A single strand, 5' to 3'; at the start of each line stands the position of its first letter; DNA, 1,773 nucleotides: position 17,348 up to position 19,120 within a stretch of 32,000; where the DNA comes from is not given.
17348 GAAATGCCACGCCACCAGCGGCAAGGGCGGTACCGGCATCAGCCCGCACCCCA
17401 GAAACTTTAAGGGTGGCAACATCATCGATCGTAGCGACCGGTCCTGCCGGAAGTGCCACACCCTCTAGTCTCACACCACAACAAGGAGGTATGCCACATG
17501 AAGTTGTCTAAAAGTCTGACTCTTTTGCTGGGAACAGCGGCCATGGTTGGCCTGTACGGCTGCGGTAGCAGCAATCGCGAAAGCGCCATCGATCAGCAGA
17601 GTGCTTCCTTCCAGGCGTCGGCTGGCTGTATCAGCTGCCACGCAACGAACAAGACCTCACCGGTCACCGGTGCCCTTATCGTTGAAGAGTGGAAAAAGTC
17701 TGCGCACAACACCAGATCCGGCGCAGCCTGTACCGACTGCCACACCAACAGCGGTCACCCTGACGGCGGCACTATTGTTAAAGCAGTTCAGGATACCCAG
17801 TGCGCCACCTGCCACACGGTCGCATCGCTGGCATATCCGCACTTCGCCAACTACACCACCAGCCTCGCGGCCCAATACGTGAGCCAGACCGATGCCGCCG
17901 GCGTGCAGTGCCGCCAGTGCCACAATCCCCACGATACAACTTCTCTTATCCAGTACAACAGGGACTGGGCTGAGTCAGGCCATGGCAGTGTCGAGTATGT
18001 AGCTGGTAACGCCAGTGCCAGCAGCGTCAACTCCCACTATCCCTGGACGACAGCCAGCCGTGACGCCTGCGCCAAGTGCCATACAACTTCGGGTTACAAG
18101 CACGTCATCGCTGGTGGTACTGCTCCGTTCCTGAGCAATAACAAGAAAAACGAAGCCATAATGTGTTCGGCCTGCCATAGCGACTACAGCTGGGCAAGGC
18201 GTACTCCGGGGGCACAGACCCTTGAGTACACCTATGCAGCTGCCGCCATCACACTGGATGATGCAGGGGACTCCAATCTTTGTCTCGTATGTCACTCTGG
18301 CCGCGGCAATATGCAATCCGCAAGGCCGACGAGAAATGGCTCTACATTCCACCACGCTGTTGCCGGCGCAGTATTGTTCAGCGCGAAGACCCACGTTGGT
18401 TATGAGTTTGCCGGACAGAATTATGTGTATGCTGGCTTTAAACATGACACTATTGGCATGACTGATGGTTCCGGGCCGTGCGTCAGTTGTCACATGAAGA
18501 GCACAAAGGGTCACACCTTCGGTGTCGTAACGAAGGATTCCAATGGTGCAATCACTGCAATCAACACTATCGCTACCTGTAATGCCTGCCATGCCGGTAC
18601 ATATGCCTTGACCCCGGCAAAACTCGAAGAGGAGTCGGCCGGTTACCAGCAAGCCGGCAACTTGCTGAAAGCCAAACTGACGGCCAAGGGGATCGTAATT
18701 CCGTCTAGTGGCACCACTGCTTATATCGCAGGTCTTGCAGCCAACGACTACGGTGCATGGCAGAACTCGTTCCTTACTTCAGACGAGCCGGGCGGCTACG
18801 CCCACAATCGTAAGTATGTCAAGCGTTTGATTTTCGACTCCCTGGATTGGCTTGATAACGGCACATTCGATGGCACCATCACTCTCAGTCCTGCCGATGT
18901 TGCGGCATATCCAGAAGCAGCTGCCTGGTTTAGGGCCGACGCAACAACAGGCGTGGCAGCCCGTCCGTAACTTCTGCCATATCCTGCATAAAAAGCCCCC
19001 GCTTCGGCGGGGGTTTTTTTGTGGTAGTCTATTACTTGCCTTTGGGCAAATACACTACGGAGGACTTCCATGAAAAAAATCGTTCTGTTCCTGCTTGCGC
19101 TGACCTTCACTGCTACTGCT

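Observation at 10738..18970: Tandem porin-cytochrome modules whose extracellular lipoprotein cytochromes belong to different families, with a shared lipobox junction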

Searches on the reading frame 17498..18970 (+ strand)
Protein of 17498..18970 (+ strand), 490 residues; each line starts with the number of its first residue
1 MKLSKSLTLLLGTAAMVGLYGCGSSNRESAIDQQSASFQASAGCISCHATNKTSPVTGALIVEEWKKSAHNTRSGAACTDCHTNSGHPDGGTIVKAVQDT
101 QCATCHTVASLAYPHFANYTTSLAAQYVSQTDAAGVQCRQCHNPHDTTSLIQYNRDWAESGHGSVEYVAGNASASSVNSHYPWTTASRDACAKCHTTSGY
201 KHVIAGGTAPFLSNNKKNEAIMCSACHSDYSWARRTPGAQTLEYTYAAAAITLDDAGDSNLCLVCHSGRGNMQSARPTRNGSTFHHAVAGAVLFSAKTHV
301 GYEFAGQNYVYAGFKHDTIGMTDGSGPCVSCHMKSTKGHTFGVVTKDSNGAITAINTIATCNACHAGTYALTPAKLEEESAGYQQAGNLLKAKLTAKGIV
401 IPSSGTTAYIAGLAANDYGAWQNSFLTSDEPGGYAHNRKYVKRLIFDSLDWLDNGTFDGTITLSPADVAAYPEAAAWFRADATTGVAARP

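Call 7: search_protein_families(library=pfam, proteins=[window:17498-18970:+], max_evalue=0.01)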
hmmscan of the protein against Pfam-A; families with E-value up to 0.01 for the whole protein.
window:17498-18970:+ (490 aa): 9 families
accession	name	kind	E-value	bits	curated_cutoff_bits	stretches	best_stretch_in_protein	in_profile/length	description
PF14522.11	Cytochrome_C7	-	5e-13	49.1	24.8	2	67-143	5-67/67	Cytochrome c7 and related cytochrome c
PF22113.1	Mtrc-MtrF_II-IV_dom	-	1.6e-12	47.8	30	2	96-269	3-166/176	Outer membrane cytochrome MtrC/MtrF-like, domains II/IV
PF14537.11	Cytochrom_c3_2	-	6.7e-11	42.9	25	2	133-228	4-79/79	Cytochrome c3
PF09699.15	Paired_CXXCH_1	-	4.4e-10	39.5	20.6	1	73-107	4-37/41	Doubled CXXCH motif (Paired_CXXCH_1)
PF03264.19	Cytochrom_NNT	-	2.9e-05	24.3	24.1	0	37-87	119-169/174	NapC/NirT cytochrome c family, N-terminal region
PF02085.21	Cytochrom_CIII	-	0.00065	20.4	22.9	0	39-106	44-101/101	Class III cytochrome C family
PF13435.11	Cytochrome_C554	-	0.0012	20.2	20.8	0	69-107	42-84/84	Cytochrome c554 and c-prime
PF01154.23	HMG_CoA_synt_N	-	0.0058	17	25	0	329-383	85-136/174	Hydroxymethylglutaryl-coenzyme A synthase N terminal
PF22678.1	Cytochrom_c_NrfB-like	-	0.0093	16.9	27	0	223-268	1-42/89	Cytochrome c-type protein NrfB-like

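Call 8: search_protein_families(library=ncbifam, proteins=[window:17498-18970:+], max_evalue=0.01)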
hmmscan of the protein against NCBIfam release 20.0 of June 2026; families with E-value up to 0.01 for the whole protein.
window:17498-18970:+ (490 aa): 6 families
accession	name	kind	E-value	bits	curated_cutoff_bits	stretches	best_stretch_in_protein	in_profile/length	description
TIGR03508.1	decahem_SO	subfamily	1.4e-10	41.1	192.2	1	35-149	64-157/258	DmsE family decaheme c-type cytochrome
TIGR03153.1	cytochr_NrfH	equivalog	5.9e-09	36.1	134.2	1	99-229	28-135/138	cytochrome c nitrite reductase small subunit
NF008659.0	PRK11659.1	equivalog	6.6e-08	32.5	184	1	188-268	46-119/188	cytochrome c nitrite reductase pentaheme subunit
NF041028.1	decahem_GSU2203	exception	1e-07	31.5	325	1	38-149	98-188/317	GSU2203 family decaheme c-type cytochrome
TIGR04315.1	octaheme_Shew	subfamily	3.3e-06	26.4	375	1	36-107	182-251/440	tetrathionate reductase family octaheme c-type cytochrome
TIGR01905.1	paired_CXXCH_1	subfamily_domain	2.5e-05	24.1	25.2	0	135-148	6-19/41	doubled CXXCH domain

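Call 41: search_solved_structures(query=window:17498-18970:+, max_evalue=0.001)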
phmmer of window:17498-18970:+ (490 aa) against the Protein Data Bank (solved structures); distinct sequences matched with E-value up to 0.001: 0.
